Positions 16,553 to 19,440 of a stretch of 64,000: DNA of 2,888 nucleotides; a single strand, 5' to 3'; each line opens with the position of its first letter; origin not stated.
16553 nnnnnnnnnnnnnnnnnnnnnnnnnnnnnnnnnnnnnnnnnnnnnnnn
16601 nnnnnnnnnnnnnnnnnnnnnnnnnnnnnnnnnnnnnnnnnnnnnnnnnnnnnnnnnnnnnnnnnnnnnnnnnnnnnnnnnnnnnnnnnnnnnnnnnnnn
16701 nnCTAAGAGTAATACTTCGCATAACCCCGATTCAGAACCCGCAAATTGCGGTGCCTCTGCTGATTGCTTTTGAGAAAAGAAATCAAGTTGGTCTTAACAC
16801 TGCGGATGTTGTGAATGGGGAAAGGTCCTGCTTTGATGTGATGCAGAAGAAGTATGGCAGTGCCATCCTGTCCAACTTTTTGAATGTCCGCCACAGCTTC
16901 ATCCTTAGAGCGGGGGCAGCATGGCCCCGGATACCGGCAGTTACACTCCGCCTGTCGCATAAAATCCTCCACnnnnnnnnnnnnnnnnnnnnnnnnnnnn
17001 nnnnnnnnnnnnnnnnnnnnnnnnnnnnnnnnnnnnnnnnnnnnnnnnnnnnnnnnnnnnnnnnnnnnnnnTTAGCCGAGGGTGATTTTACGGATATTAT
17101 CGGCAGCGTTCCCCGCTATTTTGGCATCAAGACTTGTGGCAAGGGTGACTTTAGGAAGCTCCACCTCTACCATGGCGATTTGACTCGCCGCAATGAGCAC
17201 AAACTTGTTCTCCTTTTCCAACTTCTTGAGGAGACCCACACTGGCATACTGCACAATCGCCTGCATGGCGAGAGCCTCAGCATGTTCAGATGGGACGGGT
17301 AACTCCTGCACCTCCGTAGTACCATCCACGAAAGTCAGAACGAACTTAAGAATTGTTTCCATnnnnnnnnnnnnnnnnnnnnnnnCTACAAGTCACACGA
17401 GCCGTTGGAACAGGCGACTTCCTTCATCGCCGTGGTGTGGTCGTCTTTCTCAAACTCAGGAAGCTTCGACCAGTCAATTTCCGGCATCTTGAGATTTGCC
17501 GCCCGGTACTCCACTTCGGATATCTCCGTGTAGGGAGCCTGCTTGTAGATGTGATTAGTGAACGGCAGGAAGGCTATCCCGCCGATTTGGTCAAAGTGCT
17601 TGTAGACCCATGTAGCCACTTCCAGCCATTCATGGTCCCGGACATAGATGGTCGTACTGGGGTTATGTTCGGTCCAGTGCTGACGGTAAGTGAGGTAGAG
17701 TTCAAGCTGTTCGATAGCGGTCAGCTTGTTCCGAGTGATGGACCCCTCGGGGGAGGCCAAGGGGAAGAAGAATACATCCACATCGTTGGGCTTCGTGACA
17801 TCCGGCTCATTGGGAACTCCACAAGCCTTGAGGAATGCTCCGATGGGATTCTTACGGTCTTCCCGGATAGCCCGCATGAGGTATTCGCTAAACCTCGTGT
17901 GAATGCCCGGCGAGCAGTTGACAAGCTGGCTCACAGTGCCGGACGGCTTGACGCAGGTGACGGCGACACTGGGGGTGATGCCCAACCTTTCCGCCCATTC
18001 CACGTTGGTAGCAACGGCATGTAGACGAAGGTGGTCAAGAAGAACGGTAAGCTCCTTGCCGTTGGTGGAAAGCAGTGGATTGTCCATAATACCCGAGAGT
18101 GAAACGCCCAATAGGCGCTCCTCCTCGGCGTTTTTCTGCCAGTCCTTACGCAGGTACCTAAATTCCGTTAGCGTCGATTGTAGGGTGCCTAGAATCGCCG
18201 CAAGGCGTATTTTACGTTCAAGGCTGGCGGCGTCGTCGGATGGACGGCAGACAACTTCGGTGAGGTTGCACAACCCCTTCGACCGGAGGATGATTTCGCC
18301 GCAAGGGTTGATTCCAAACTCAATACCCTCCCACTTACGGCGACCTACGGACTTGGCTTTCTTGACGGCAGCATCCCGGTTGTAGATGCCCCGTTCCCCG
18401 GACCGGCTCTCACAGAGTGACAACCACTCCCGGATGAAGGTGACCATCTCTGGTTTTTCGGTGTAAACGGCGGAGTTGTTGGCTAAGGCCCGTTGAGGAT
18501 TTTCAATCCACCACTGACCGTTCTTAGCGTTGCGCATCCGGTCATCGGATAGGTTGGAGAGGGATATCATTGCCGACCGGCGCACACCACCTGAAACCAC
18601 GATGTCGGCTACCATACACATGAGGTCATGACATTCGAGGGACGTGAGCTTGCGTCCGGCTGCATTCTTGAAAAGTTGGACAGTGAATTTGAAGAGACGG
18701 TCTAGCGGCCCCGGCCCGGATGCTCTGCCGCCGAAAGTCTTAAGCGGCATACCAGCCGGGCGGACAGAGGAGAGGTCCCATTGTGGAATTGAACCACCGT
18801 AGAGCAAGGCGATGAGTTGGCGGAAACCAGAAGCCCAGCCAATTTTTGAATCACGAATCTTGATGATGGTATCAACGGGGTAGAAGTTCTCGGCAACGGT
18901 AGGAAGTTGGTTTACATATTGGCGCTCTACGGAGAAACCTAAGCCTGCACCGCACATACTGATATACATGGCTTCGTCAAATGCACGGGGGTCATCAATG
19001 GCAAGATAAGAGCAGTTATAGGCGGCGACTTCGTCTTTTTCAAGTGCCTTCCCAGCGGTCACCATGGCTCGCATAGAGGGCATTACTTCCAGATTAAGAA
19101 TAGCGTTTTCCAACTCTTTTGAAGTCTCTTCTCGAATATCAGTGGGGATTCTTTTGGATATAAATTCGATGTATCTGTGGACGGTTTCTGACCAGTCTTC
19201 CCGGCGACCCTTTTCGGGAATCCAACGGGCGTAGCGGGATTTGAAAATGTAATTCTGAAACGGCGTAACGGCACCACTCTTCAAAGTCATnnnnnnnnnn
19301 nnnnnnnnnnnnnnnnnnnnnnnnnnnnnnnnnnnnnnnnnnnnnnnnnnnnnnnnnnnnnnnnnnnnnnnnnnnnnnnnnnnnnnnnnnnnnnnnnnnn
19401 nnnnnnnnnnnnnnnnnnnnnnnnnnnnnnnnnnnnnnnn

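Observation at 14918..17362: NADAR / HslV-like Ntn hydrolase / Cys-rich protein cluster: possible ADP-ribose-processing or counter-defence operon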

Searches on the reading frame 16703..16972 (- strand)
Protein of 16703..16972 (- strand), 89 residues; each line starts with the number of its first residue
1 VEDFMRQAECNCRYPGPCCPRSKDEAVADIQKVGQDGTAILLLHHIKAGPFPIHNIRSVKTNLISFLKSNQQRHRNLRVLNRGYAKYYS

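Call 3: search_protein_families(library=pfam, proteins=[window:16703-16972:-], max_evalue=0.1)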
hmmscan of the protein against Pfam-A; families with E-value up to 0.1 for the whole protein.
window:16703-16972:- (89 aa): 0 families

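Call 4: search_protein_families(library=phrogs, proteins=[window:16703-16972:-], max_evalue=0.01)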
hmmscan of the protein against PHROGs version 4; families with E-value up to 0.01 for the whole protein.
window:16703-16972:- (89 aa): 0 families

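Call 73: search_protein_families(library=ncbifam, proteins=[window:16703-16972:-], max_evalue=0.1)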
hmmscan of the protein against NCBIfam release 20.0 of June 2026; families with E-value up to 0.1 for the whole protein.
window:16703-16972:- (89 aa): 0 families

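Call 74: search_protein_families(library=padloc, proteins=[window:16703-16972:-], max_evalue=0.01)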
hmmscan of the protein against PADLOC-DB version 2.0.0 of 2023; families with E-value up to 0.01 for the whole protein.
window:16703-16972:- (89 aa): 0 families

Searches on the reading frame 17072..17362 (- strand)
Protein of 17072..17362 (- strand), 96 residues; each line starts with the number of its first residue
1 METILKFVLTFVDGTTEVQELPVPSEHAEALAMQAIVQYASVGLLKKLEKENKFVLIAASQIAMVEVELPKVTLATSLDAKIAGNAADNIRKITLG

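Call 3: search_protein_families(library=pfam, proteins=[window:17072-17362:-], max_evalue=0.1)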
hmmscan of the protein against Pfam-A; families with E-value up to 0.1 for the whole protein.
window:17072-17362:- (96 aa): 0 families

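Call 4: search_protein_families(library=phrogs, proteins=[window:17072-17362:-], max_evalue=0.01)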
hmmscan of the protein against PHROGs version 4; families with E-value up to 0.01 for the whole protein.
window:17072-17362:- (96 aa): 0 families

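Call 68: search_dna_similar(query=window:17072-17362:-, collection=phages, mode=protein, max_rows=20, max_evalue=0.01)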
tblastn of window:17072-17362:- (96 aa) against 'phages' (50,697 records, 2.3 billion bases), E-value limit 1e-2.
No match.

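Call 73: search_protein_families(library=ncbifam, proteins=[window:17072-17362:-], max_evalue=0.1)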
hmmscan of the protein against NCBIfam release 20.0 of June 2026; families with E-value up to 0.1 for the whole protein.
window:17072-17362:- (96 aa): 1 family
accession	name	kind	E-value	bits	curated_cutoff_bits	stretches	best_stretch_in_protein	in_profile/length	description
TIGR00140.1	hupD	subfamily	0.077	12.9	151.8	1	10-81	35-106/151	HyaD/HybD family hydrogenase maturation endopeptidase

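Call 74: search_protein_families(library=padloc, proteins=[window:17072-17362:-], max_evalue=0.01)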
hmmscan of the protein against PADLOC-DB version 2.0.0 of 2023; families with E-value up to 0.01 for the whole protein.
window:17072-17362:- (96 aa): 0 families

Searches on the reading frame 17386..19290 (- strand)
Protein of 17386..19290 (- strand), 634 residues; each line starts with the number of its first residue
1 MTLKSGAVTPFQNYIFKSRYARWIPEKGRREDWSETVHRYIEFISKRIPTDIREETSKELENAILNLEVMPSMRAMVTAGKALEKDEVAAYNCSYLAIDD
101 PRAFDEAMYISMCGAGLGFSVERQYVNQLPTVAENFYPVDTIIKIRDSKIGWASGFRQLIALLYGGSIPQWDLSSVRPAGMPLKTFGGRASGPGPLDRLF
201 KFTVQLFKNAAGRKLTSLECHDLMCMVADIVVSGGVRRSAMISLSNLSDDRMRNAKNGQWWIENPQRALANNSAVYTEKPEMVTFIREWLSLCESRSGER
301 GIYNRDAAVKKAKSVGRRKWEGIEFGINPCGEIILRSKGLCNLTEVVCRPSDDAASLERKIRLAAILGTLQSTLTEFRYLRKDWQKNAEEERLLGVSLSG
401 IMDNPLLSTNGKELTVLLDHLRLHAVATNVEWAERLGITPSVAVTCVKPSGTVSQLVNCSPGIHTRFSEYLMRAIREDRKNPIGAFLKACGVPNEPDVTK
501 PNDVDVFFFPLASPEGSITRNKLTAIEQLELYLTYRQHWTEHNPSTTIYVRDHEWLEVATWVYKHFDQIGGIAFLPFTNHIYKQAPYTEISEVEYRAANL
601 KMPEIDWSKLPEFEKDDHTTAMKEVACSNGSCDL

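Call 3: search_protein_families(library=pfam, proteins=[window:17386-19290:-], max_evalue=0.1)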
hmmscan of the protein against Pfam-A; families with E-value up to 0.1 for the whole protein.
window:17386-19290:- (634 aa): 4 families
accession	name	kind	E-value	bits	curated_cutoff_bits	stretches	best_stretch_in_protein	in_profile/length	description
PF17975.6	RNR_Alpha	-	6.2e-07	30.3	26.4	1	12-50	21-59/101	Ribonucleotide reductase alpha domain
PF02867.20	Ribonuc_red_lgC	-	8.3e-06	25.1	23.9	0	172-363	35-255/523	Ribonucleotide reductase, barrel domain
PF21995.1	RNR-II_ins_dom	-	0.00073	20.2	27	1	144-197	38-97/107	B12-dependent ribonucleotide reductase, insertion domain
PF00317.26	Ribonuc_red_lgN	-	0.017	15.6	28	1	15-83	10-76/77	Ribonucleotide reductase, all-alpha domain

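Call 4: search_protein_families(library=phrogs, proteins=[window:17386-19290:-], max_evalue=0.01)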
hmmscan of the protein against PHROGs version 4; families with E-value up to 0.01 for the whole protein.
window:17386-19290:- (634 aa): 1 family
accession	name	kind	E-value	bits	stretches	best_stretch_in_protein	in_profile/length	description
phrog_367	-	DNA, RNA and nucleotide metabolism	2e-168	562.8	1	8-633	31-695/701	ribonucleotide reductase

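Call 73: search_protein_families(library=ncbifam, proteins=[window:17386-19290:-], max_evalue=0.1)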
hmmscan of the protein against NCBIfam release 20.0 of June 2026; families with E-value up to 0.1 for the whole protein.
window:17386-19290:- (634 aa): 4 families
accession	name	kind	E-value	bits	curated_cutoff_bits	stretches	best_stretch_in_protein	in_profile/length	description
TIGR02505.1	RTPR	equivalog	3.7e-86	289.8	340.05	2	142-633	177-722/724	ribonucleoside-triphosphate reductase, adenosylcobalamin-dependent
TIGR02504.1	NrdJ_Z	equivalog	6e-11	41.6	399.95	1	165-402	107-360/606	adenosylcobalamin-dependent ribonucleoside-diphosphate reductase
NF006417.0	PRK08665.1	equivalog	0.00098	17.5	961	0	442-478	420-456/759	vitamin B12-dependent ribonucleotide reductase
NF005991.0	PRK08115.1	equivalog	0.041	11.8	854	0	289-403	441-557/858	vitamin B12-dependent ribonucleotide reductase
